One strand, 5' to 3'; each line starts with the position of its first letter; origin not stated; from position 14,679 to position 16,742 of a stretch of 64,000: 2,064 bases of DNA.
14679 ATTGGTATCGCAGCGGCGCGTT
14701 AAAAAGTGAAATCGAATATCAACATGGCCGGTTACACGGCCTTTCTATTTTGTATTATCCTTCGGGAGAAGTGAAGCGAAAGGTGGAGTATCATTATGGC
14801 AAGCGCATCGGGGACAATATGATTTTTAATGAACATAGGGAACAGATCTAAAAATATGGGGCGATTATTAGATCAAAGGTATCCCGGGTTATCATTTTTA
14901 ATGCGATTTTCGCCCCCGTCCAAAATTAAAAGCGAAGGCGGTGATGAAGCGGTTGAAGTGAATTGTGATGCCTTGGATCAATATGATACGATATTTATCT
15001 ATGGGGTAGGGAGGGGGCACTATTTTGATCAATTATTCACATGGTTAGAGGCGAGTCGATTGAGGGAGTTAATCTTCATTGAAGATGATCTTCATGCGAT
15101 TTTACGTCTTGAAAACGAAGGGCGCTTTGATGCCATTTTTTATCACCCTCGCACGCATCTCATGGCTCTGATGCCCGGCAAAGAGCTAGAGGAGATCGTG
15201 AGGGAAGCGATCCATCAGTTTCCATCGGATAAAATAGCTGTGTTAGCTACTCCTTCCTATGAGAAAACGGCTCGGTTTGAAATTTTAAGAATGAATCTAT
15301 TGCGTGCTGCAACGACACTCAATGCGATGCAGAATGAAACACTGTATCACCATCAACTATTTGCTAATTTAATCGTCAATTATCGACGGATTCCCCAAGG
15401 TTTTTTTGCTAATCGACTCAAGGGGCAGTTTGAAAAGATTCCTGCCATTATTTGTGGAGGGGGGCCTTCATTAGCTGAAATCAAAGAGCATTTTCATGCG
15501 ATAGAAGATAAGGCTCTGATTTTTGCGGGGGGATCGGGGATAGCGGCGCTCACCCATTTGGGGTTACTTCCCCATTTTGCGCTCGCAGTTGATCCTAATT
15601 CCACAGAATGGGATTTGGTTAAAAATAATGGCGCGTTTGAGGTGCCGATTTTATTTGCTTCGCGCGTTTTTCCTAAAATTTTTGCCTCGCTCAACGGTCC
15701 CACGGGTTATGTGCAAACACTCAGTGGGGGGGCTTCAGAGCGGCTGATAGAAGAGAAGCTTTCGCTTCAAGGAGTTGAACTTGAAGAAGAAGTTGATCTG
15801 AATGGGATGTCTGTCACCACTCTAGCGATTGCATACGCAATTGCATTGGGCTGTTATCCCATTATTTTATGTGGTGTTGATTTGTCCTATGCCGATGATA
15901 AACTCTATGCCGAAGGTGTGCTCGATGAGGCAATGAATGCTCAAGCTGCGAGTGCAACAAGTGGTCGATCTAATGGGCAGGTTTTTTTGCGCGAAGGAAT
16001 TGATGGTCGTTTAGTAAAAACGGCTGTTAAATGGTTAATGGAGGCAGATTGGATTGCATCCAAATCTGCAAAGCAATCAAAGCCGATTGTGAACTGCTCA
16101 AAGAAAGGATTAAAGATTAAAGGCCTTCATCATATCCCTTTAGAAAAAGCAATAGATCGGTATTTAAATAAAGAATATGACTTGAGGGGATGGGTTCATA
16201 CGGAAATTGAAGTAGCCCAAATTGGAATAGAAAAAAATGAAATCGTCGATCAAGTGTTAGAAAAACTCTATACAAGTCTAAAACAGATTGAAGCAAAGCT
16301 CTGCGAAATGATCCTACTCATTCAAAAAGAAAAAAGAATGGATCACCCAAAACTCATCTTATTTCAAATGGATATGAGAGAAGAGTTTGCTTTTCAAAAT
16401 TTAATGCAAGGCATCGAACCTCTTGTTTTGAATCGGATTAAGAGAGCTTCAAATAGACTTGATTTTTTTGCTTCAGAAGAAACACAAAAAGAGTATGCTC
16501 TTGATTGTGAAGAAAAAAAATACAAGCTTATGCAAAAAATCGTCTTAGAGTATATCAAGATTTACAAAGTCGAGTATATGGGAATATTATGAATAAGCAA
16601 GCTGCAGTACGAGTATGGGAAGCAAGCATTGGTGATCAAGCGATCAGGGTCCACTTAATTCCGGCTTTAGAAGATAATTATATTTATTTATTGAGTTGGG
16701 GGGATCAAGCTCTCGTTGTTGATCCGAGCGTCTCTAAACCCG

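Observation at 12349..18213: Translationally coupled operon with two Maf-like (DUF115) glycosyltransferase paralogs flanking a MORN-repeat protein in a chlamydial genome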

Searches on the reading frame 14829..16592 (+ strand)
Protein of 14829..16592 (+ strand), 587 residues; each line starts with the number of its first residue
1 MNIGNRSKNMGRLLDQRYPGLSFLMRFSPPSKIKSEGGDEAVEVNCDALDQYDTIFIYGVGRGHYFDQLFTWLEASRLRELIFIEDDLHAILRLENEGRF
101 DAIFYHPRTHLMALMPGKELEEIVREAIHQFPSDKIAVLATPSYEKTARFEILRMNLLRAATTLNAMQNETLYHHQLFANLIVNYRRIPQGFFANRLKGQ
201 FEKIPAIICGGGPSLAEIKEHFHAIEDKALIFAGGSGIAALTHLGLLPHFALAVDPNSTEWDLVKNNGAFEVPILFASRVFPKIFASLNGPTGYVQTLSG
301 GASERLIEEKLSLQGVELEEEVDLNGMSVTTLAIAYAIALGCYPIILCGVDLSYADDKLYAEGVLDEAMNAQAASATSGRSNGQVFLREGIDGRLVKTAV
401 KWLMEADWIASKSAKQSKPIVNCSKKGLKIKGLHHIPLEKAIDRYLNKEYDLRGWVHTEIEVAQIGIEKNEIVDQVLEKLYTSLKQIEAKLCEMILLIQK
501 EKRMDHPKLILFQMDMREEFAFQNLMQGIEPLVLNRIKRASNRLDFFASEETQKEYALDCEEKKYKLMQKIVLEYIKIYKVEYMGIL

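Call 3: search_protein_families(library=pfam, proteins=[window:14829-16592:+], max_evalue=0.01)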
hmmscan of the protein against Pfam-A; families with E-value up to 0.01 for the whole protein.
window:14829-16592:+ (587 aa): 1 family
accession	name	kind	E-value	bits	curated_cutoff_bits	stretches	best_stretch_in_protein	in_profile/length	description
PF01973.23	MptE-like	-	6.5e-32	111.1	34.6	1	180-356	2-170/171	6-hydroxymethylpterin diphosphokinase MptE-like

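Call 4: search_protein_families(library=ncbifam, proteins=[window:14829-16592:+], max_evalue=0.01)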
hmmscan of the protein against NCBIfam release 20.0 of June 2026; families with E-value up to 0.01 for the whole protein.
window:14829-16592:+ (587 aa): 1 family
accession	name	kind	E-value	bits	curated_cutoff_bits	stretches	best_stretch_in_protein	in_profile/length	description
NF050051.1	FlagModPseD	domain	1.5e-10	40.3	670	1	205-535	229-547/640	flagellin modification protein PseD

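Call 7: find_homologous_proteins(query=window:14829-16592:+)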
Query window:14829-16592:+ (587 aa): 103 proteins with E <= 0.001 among 8000 candidates.
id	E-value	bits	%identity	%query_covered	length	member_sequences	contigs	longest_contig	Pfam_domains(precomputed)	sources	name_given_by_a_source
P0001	1.0e-267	908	100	70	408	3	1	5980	PF01973.24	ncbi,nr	ncbi:MAG: DUF115 domain-containing protein, partial [Simkaniaceae bacterium]|nr:DUF115 domain-contai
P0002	1.3e-179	617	50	98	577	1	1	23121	PF01973.24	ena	-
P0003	2.2e-165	570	47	97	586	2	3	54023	PF01973.24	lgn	-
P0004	2.2e-164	566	45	98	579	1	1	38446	PF01973.24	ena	-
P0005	7.5e-146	505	42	96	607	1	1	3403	PF01973.24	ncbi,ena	-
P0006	6.1e-129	449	43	97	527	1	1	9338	PF01973.24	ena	-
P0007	1.0e-123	432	41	97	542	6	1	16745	PF01973.24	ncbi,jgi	jgi:hypothetical protein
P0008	2.2e-102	362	35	91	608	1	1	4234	PF01973.24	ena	-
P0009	9.6e-102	360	35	89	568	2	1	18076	PF01973.24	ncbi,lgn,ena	-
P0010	5.2e-97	344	38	86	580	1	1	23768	PF01973.24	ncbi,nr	ncbi:MAG: hypothetical protein K1060chlam2_00569 [Chlamydiae bacterium]|nr:hypothetical protein [Chl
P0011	2.4e-96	342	36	84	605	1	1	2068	PF01973.24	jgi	-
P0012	4.2e-94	334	36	97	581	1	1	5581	PF01973.24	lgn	-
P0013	7.5e-94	334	34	97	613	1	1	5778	PF01973.24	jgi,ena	-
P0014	4.7e-91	324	36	90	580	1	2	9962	PF01973.24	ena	-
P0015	9.3e-91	323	34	95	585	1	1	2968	PF01973.24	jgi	jgi:hypothetical protein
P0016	2.7e-89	319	35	91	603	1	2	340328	PF01973.24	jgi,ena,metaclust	metaclust:\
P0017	4.8e-89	318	36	87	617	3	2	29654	PF01973.24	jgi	jgi:hypothetical protein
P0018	1.7e-87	313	35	90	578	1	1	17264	PF01973.24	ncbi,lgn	-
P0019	6.6e-84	301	34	90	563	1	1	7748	PF01973.24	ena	-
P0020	7.1e-81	291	35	88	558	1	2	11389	PF01973.24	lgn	-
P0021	4.8e-76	275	33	90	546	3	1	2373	PF01973.24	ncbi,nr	ncbi:MAG: DUF115 domain-containing protein, partial [Chlamydiia bacterium]|nr:DUF115 domain-containi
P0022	2.2e-72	263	34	90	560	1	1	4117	PF01973.24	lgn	-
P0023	4.6e-72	262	32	91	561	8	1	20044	PF01973.24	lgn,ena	-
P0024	7.3e-71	258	33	89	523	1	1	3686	PF01973.24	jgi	-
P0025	7.6e-71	258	36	71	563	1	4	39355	PF01973.24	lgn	-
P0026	7.4e-69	251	37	64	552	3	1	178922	PF01973.24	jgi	-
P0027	1.3e-68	250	34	82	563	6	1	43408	PF01973.24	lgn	-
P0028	1.9e-68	250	33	87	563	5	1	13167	PF01973.24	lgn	-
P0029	2.4e-68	249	36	74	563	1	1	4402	PF01973.24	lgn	-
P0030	4.2e-68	249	33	81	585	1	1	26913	PF01973.24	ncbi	ncbi:MAG: DUF115 domain-containing protein [Chlamydiales bacterium]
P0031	6.4e-68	248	33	87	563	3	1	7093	PF01973.24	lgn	-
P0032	1.4e-67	247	31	89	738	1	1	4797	PF01973.24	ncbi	-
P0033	1.3e-64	237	30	89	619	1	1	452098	PF01973.24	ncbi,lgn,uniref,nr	ncbi:6-hydroxymethylpterin diphosphokinase MptE-like protein [Parachlamydia sp. AcF125]|uniref:motil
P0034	3.4e-64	236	34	77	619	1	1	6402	PF01973.24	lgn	-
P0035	3.8e-64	236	32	81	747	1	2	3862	PF01973.24,PF07661.20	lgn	-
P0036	4.5e-64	235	31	78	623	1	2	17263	PF01973.24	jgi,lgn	-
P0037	5.5e-64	235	30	82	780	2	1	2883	PF01973.24,PF07661.20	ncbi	-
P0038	1.8e-63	233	33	75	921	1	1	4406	PF01973.24,PF07661.20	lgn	-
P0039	1.2e-61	227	30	78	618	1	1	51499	PF01973.24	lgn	-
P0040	1.4e-61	227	31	85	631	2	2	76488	PF01973.24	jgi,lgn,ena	-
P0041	1.6e-61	227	31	83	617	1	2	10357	PF01973.24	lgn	-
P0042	1.8e-61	227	30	89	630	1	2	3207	PF01973.24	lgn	-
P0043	3.5e-61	226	30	85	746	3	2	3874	PF01973.24,PF07661.20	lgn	-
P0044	3.8e-61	226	29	90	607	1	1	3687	PF01973.24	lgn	-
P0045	2.8e-60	223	29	84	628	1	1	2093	PF01973.24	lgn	-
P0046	3.6e-59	219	28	76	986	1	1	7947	PF01973.24,PF07661.20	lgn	-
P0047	4.8e-58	215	29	89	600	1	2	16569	PF01973.24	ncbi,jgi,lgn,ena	jgi:hypothetical protein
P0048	5.4e-58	215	32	74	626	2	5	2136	PF01973.24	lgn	-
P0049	6.5e-58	215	31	71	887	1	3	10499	PF01973.24,PF07661.20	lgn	-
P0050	5.4e-57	212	31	69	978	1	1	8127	PF01973.24,PF07661.20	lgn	-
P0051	3.0e-56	210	29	83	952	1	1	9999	PF01973.24,PF07661.20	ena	-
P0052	1.0e-55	208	29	92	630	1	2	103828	PF01973.24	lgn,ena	-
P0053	2.2e-55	207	31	75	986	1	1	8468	PF01973.24,PF07661.20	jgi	jgi:antitoxin component YwqK of YwqJK toxin-antitoxin module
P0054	4.0e-55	206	28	87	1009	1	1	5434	PF01973.24,PF07661.20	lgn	-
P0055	1.0e-54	204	30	76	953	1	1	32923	PF01973.24,PF07661.20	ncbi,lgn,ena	-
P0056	1.2e-54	204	30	85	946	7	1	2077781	PF01973.24,PF07661.20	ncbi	-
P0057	1.2e-54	204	30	75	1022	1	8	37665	PF01973.24,PF07661.20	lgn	-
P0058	1.9e-54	204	28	75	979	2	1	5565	PF01973.24,PF07661.20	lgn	-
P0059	3.0e-54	203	30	78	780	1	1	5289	PF01973.24,PF07661.20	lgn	-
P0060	3.2e-54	203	29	86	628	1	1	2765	PF01973.24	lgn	-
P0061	1.0e-53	201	31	76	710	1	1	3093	PF01973.24,PF07661.20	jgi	jgi:hypothetical protein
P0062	2.3e-53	200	29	74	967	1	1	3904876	PF01973.24,PF07661.20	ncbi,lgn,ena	-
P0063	4.8e-53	199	30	79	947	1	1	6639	PF01973.24,PF07661.20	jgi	jgi:antitoxin component YwqK of YwqJK toxin-antitoxin module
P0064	4.8e-53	199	31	74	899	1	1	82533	PF01973.24,PF07661.20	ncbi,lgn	-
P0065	8.1e-53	198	31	75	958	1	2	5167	PF01973.24,PF07661.20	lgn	-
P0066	2.0e-52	197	30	78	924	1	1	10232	PF01973.24,PF07661.20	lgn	-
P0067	5.5e-52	195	29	81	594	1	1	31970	PF01973.24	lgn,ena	-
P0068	1.5e-51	194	31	75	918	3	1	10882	PF01973.24,PF07661.20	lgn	-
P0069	2.9e-51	193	30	76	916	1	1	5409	PF01973.24,PF07661.20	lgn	-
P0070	7.1e-51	192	30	78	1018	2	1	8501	PF01973.24,PF07661.20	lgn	-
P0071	9.9e-51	191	29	81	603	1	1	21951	PF01973.24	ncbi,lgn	-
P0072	2.9e-49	186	29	70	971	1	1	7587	PF01973.24,PF07661.20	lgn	-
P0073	1.2e-47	181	29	68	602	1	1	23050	PF01973.24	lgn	-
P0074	1.3e-47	181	28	79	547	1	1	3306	PF01973.24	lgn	-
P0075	1.9e-47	180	28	81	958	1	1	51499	PF01973.24,PF07661.20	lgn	-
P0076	4.2e-47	179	31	60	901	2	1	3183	PF01973.24,PF07661.20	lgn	-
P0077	1.4e-46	178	28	86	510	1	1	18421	PF01973.24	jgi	jgi:hypothetical protein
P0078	2.4e-46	177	27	83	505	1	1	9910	PF01973.24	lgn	-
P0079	3.2e-46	176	28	70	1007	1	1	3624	PF01973.24,PF07661.20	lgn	-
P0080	2.7e-45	173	33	60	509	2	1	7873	PF01973.24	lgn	-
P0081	2.8e-45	173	28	87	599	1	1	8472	PF01973.24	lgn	-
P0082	1.3e-43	168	29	71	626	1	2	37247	PF01973.24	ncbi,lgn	ncbi:MAG: motility associated factor glycosyltransferase family protein [Parachlamydiaceae bacterium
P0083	1.3e-43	168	29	79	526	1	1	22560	PF01973.24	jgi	jgi:hypothetical protein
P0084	6.1e-43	166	28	82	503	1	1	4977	PF01973.24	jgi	jgi:hypothetical protein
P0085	1.1e-39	155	27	71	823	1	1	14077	PF01973.24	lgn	-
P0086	1.2e-39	155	30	77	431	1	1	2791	PF01973.24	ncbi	ncbi:MAG: motility associated factor glycosyltransferase family protein, partial [Anaerolineae bacte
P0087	6.5e-33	132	27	82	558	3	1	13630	PF01973.24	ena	-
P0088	2.1e-28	118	29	56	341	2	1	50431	PF01973.24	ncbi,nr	ncbi:MAG TPA: DUF115 domain-containing protein, partial [Parachlamydiaceae bacterium]|nr:DUF115 doma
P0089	1.2e-27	115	29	60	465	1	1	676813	PF01973.24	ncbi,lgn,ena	-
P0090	3.6e-27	114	28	70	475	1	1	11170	PF01973.24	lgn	-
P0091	7.4e-26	109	26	72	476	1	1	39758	PF01973.24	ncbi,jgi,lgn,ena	jgi:hypothetical protein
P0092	1.7e-24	105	29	61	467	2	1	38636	PF01973.24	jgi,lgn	-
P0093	2.9e-24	104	31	47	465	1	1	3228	PF01973.24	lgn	-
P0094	6.2e-24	103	24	81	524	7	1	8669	PF01973.24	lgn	-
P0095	1.2e-23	102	32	48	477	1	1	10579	PF01973.24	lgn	-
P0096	2.8e-22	97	29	75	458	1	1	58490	PF01973.24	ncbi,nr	ncbi:MAG: DUF115 domain-containing protein [Verrucomicrobia bacterium]|nr:DUF115 domain-containing p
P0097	6.9e-22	96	23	89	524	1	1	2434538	PF01973.24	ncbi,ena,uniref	ncbi:motility associated factor glycosyltransferase family protein [Simkania sp.]|uniref:motility as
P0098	1.9e-20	91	26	79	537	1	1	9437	PF01973.24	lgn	-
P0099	3.6e-20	90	26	57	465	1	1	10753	PF01973.24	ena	-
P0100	4.6e-19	87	30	51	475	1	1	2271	PF01973.24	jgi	jgi:hypothetical protein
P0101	5.1e-16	77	31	42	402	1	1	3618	PF01973.24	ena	-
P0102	1.5e-15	75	24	69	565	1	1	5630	PF01973.24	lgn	-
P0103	2.3e-7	48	23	66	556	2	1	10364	PF01973.24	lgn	-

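Call 9: search_solved_structures(query=window:14829-16592:+, max_evalue=1, show_alignments=2)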
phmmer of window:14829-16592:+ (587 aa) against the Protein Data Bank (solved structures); distinct sequences matched with E-value up to 1: 1.
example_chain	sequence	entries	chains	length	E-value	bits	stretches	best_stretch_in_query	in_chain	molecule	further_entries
5mu5_A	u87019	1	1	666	0.023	16.7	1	203-358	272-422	Uncharacterized protein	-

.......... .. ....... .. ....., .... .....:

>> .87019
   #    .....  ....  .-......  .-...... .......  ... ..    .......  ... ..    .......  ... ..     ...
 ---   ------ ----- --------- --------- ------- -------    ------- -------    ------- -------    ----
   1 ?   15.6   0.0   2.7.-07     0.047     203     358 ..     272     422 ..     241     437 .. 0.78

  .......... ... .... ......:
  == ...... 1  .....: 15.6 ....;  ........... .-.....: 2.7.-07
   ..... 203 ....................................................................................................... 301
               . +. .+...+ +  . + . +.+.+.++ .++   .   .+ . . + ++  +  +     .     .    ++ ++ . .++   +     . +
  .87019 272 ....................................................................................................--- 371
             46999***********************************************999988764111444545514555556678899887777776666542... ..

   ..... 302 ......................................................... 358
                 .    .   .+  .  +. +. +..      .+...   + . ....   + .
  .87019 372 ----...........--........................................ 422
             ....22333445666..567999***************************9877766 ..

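Call 11: find_encoding_contigs(protein=P0003, flank=10000, max_places=2)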
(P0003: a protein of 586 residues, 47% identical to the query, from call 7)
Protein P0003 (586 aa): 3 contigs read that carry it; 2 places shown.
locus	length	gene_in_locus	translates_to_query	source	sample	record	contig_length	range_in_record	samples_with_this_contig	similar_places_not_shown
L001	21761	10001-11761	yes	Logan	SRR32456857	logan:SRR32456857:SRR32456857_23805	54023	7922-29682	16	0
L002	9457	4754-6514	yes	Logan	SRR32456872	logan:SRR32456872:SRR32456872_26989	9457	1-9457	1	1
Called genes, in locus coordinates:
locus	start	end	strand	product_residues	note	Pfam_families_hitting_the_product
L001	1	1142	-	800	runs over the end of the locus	PF01588:tRNA_bind, PF03483:B3_4, PF03484:B5, PF17759:tRNA_synthFbeta, PF03147:FDX-ACB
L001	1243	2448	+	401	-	PF01476:LysM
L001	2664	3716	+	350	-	PF00852:Glyco_transf_10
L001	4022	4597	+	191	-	-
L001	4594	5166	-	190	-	PF11967:RecO_N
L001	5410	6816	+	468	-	PF00939:Na_sulph_symp, PF03600:CitMHS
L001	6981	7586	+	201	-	PF02482:Ribosomal_S30AE, PF16321:Ribosom_S30AE_C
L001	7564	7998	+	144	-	PF13588:HSDR_N_2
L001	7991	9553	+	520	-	PF01973:MptE-like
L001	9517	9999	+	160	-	-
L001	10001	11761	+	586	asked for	PF01973:MptE-like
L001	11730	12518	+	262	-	PF00753:Lactamase_B, PF16123:HAGH_C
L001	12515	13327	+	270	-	PF08291:Peptidase_M15_3 (weak)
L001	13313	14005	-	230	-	PF00702:Hydrolase, PF13419:HAD_2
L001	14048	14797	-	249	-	-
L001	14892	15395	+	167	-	PF11969:DcpS_C, PF01230:HIT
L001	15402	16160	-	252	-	PF01209:Ubie_methyltran, PF05175:MTS, PF05219:DREV, PF13489:Methyltransf_23, PF24675:NpmA, PF02390:Methyltransf_4, PF13847:Methyltransf_31, PF08241:Methyltransf_11, +3 more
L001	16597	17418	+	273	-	-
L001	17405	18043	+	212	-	PF08843:AbiEii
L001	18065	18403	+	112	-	-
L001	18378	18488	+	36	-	-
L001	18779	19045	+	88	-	PF02201:SWIB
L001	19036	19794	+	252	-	PF01128:IspD, PF12804:NTP_transf_3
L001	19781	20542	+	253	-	PF01416:PseudoU_synth_1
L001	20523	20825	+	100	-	-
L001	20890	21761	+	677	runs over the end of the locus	PF01704:UDPGP, PF25441:Hexapep_UGP3_C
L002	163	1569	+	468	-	PF00939:Na_sulph_symp, PF03600:CitMHS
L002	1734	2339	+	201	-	PF02482:Ribosomal_S30AE, PF16321:Ribosom_S30AE_C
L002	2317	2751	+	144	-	PF13588:HSDR_N_2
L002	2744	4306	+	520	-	PF01973:MptE-like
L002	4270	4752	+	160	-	-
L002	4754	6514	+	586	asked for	PF01973:MptE-like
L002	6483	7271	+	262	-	PF00753:Lactamase_B, PF16123:HAGH_C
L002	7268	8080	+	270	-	PF08291:Peptidase_M15_3 (weak)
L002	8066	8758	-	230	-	PF00702:Hydrolase, PF13419:HAD_2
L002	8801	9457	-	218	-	?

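Call 12: find_encoding_contigs(protein=P0033, flank=10000, max_places=2)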
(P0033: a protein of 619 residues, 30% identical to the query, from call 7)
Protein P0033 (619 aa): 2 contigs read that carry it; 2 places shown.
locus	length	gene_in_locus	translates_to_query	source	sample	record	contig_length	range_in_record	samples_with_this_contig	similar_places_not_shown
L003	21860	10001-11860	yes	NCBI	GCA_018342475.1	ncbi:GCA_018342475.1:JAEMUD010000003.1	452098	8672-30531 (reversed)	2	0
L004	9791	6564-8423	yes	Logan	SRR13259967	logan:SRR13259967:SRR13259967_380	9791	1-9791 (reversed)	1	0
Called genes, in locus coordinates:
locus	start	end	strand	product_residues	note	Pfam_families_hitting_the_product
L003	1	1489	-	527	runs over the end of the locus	-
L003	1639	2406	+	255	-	-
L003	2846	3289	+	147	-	-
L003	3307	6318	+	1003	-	PF01973:MptE-like, PF07661:MORN_2 (faint)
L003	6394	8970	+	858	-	PF01973:MptE-like, PF07661:MORN_2 (faint)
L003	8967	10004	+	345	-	PF01636:APH (weak)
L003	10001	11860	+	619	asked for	PF01973:MptE-like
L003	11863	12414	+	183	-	-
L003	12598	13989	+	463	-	PF01554:MatE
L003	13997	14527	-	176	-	PF01035:DNA_binding_1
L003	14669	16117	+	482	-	PF02805:Ada_Zn_binding, PF00165:HTH_AraC (faint), PF12833:HTH_18, PF06029:AlkA_N, PF00730:HhH-GPD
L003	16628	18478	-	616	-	PF13855:LRR_8, PF23598:LRR_14, PF12799:LRR_4 (weak), PF13855:LRR_8, PF23598:LRR_14, PF23598:LRR_14, PF13855:LRR_8, PF23598:LRR_14, +6 more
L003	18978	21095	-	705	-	PF13855:LRR_8, PF23598:LRR_14, PF12799:LRR_4, PF13855:LRR_8, PF13855:LRR_8, PF23598:LRR_14, PF13855:LRR_8, PF23598:LRR_14, +9 more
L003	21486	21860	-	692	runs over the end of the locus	PF13855:LRR_8, PF23598:LRR_14 (weak), PF13855:LRR_8 (weak), PF23598:LRR_14, PF13855:LRR_8 (weak), PF23598:LRR_14, PF13855:LRR_8, PF23598:LRR_14, +5 more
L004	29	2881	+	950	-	PF01973:MptE-like, PF07661:MORN_2 (faint)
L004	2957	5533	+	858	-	PF01973:MptE-like, PF07661:MORN_2 (faint)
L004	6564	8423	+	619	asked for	PF01973:MptE-like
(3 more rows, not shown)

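Call 13: find_encoding_contigs(protein=P0056, flank=10000, max_places=2)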
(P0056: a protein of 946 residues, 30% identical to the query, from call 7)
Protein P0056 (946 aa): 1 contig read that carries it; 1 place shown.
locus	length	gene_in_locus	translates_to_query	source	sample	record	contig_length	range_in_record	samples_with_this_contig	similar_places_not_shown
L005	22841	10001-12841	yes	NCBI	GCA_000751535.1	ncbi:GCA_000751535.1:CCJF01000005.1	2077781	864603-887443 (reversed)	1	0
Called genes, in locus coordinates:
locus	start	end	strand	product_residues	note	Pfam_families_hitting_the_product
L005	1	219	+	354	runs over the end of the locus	-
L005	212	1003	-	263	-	PF02582:DUF155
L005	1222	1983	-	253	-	PF11967:RecO_N, PF02565:RecO_C (weak)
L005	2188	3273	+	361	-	PF04055:Radical_SAM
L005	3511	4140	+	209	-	PF02482:Ribosomal_S30AE, PF16321:Ribosom_S30AE_C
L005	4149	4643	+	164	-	PF13588:HSDR_N_2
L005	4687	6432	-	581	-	PF01442:Apolipoprotein (faint)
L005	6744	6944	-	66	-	-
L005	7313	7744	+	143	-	-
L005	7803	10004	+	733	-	PF01973:MptE-like, PF07661:MORN_2 (faint)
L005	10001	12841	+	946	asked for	PF01973:MptE-like, PF07661:MORN_2 (faint)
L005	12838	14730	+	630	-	PF01973:MptE-like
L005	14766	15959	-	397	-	PF00871:Acetate_kinase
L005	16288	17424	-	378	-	-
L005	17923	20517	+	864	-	PF00617:RasGEF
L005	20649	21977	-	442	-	PF00072:Response_reg, PF00158:Sigma54_activat, PF14532:Sigma54_activ_2, PF25601:AAA_lid_14, PF02954:HTH_8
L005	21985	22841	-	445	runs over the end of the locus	PF00989:PAS (weak), PF13188:PAS_8 (weak), PF00512:HisKA, PF02518:HATPase_c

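Call 17: search_solved_structures(query=A1, max_evalue=1, show_alignments=2)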
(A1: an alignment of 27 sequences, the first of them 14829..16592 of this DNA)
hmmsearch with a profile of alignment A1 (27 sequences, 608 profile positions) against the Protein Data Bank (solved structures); distinct sequences matched with E-value up to 1: 5.
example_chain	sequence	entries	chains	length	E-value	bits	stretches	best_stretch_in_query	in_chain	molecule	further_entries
5mu5_A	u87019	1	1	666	1.4e-08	37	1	220-269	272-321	Uncharacterized protein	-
8sd5_A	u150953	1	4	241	0.0058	18.5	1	198-267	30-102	6-hydroxymethyl-7,8-dihydropterin pyrophosphokinase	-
8sbu_A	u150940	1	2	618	0.02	16.7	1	198-267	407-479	Maltose/maltodextrin-binding periplasmic protein,6-hydroxymethyl-7,8-dihydropterin pyropho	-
5j0j_A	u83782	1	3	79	0.15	13.8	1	487-525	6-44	designed protein 2L6HC3_6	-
4a04_A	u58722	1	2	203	0.67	11.7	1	121-165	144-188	T-BOX TRANSCRIPTION FACTOR TBX1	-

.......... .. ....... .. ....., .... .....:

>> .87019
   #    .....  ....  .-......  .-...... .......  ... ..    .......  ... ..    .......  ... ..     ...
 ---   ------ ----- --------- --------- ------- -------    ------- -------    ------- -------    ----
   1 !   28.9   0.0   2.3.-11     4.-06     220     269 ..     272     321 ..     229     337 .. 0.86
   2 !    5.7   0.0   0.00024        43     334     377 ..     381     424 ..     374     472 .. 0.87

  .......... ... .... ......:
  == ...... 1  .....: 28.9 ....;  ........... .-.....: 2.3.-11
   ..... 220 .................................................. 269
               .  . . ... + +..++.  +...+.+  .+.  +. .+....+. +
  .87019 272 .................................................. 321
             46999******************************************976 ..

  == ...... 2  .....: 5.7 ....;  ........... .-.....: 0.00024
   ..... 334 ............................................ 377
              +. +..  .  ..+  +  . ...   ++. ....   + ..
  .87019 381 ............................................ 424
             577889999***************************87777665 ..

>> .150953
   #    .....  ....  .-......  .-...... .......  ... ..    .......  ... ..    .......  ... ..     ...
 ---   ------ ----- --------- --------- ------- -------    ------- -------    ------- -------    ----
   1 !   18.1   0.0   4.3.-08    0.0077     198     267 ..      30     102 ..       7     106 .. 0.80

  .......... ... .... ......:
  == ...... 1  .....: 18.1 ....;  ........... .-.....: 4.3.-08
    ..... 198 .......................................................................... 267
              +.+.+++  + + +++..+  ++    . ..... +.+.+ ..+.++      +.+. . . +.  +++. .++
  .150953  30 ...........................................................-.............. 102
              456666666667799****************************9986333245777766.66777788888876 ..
